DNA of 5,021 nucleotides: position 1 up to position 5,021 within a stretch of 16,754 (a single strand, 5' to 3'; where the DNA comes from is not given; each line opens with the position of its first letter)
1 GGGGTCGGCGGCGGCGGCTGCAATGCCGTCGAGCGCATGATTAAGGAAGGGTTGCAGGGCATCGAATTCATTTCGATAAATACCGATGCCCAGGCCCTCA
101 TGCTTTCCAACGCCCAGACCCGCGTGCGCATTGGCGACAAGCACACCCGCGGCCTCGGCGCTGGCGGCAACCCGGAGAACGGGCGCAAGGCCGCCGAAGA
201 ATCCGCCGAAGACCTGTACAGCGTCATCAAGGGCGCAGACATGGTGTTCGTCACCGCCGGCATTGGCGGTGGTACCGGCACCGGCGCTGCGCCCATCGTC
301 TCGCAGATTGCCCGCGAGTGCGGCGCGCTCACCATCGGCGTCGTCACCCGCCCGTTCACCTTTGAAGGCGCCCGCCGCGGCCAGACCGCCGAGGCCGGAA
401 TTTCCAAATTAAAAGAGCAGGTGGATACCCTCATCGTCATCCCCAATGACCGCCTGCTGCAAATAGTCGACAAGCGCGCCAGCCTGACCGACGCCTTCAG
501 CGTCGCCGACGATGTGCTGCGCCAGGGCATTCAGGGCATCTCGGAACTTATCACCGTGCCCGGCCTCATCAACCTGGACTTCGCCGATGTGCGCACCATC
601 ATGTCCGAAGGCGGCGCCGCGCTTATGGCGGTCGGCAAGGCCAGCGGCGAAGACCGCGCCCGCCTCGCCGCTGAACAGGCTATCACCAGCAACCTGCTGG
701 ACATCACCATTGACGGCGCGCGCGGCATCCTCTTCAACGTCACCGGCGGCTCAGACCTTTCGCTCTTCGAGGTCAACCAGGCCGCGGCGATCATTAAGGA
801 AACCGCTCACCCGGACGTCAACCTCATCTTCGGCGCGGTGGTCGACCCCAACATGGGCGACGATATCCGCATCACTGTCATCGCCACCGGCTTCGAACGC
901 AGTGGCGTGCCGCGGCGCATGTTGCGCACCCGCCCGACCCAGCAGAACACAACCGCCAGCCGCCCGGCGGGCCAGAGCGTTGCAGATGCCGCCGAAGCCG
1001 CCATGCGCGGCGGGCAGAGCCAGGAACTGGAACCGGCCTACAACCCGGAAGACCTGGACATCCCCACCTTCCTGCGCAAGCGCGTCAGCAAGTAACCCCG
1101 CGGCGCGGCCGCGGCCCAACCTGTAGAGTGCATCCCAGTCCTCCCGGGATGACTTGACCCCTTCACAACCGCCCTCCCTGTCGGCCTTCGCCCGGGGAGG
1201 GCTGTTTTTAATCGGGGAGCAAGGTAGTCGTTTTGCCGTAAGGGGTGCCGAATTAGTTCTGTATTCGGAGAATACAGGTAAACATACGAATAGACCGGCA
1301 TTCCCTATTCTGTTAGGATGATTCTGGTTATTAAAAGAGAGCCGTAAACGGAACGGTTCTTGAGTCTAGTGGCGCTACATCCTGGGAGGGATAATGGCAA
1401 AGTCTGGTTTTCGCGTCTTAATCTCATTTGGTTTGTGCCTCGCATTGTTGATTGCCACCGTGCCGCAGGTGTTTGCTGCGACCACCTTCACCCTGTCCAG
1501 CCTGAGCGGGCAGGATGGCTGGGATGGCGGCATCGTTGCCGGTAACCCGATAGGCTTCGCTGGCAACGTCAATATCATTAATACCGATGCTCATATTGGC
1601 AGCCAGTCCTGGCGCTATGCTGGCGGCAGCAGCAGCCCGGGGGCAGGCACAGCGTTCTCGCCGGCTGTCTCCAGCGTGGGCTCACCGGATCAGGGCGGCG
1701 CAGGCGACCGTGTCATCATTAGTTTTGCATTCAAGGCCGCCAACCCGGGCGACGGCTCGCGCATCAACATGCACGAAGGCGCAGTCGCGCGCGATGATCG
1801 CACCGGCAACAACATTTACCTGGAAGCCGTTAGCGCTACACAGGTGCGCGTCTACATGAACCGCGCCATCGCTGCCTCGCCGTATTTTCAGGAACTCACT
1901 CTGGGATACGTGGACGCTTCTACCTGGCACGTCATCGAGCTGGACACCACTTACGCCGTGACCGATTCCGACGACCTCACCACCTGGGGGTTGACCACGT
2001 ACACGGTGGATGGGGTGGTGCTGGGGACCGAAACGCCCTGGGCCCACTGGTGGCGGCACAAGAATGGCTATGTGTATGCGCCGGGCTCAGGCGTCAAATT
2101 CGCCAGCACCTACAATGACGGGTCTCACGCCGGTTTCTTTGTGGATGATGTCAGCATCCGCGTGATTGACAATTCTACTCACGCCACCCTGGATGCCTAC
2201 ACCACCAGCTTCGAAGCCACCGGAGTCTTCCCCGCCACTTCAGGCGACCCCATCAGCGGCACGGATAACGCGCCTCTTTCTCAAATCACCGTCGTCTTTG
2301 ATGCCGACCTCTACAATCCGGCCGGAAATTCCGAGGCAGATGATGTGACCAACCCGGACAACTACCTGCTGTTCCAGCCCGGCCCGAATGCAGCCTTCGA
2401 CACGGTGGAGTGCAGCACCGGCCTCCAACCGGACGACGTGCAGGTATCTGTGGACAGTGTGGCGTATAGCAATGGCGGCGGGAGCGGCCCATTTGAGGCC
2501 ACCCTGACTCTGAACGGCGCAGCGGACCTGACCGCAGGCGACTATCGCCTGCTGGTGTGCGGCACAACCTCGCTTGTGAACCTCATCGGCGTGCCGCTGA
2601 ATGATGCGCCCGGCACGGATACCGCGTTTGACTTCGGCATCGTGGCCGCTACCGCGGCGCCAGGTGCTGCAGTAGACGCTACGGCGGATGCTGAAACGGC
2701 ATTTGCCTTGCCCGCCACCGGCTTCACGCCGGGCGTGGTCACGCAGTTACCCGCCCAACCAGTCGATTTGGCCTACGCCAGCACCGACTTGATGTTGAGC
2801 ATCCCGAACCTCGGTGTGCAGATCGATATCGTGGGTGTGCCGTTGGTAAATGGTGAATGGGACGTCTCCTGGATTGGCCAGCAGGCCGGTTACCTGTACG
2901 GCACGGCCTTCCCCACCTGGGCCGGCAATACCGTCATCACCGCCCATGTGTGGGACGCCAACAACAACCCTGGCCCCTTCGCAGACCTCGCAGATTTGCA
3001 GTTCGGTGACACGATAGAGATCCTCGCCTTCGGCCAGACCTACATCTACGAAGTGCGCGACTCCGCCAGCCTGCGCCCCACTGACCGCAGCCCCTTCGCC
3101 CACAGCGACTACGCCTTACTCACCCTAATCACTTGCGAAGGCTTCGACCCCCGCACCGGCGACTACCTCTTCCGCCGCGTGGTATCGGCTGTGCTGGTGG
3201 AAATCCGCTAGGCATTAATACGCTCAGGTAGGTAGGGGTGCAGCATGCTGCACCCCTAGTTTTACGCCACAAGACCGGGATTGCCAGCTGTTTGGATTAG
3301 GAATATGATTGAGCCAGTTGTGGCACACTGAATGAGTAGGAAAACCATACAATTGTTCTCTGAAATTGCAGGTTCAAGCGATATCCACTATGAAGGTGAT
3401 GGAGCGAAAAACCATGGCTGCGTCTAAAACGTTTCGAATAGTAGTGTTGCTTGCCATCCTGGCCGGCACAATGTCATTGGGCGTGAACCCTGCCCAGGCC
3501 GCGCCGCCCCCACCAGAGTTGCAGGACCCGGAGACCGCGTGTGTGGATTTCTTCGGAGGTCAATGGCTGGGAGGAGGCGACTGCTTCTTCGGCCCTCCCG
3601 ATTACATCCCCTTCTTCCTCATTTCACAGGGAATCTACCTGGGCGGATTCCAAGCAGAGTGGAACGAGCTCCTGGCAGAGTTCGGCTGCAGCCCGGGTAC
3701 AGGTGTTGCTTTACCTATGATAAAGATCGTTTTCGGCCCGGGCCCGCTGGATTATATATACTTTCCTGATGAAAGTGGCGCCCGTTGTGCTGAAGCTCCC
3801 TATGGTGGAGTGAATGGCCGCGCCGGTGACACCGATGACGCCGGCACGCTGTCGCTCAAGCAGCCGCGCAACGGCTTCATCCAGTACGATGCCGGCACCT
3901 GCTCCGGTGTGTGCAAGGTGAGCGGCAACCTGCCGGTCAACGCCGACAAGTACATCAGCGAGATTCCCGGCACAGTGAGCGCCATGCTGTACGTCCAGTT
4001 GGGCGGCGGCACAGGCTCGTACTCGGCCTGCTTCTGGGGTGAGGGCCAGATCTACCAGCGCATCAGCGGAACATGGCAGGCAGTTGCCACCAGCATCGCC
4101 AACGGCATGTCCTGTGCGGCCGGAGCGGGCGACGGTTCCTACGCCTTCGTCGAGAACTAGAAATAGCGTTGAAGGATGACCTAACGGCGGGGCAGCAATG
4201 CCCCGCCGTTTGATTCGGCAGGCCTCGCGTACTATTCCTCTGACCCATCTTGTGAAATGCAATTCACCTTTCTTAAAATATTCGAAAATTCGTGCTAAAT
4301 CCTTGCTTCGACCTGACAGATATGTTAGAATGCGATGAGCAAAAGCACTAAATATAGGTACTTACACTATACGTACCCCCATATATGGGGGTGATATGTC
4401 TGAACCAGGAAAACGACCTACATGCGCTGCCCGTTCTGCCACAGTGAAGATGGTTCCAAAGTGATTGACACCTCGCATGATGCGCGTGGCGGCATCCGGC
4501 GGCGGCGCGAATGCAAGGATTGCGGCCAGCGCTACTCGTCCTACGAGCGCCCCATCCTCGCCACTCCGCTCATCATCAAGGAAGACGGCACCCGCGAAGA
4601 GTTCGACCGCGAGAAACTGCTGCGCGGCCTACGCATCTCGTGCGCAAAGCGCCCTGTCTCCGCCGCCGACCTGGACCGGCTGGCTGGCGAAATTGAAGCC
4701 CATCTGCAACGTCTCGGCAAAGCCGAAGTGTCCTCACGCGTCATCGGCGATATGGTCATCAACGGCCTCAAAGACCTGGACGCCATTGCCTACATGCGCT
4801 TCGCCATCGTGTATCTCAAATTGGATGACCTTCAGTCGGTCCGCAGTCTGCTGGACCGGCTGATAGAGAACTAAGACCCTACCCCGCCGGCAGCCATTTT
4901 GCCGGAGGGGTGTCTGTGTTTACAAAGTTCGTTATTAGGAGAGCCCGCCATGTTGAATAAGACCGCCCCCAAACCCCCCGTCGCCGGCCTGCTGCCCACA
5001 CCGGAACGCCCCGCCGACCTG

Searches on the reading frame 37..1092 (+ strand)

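Call 83: search_protein_families(library=pfam, proteins=[window:37-1092:+], max_evalue=0.0001)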
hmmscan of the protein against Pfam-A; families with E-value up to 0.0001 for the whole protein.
window:37-1092:+ (352 aa): 2 families
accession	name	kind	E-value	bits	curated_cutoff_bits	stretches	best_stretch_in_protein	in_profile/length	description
PF00091.31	Tubulin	-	3.4e-41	142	33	1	10-145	42-190/190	Tubulin/FtsZ family, GTPase domain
PF12327.13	FtsZ_C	-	5.3e-34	116.8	27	1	193-287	1-95/95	FtsZ family, C-terminal domain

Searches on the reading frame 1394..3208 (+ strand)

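Call 83: search_protein_families(library=pfam, proteins=[window:1394-3208:+], max_evalue=0.0001)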
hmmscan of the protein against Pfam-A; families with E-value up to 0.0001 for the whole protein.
window:1394-3208:+ (605 aa): 1 family
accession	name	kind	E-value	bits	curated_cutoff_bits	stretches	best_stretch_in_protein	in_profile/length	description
PF04203.18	Sortase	-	1.4e-16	60.9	26.6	1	468-602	1-125/125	Sortase domain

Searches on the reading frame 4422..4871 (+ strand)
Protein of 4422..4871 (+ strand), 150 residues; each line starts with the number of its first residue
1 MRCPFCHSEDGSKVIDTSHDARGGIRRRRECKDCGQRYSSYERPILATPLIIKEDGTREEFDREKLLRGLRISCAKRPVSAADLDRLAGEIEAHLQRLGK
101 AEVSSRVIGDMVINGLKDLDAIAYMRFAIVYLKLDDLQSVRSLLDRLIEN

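Call 83: search_protein_families(library=pfam, proteins=[window:4422-4871:+], max_evalue=0.0001)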
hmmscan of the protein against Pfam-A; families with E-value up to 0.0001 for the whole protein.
window:4422-4871:+ (150 aa): 2 families
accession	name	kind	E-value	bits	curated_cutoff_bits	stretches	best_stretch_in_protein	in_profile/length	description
PF03477.21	ATP-cone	-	5.2e-20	72.2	25.8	1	50-135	2-86/88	ATP cone domain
PF22811.2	Zn_ribbon_NrdR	-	2.8e-14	53.2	27.2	1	1-42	1-42/42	Transcriptional repressor NrdR-like, N-terminal domain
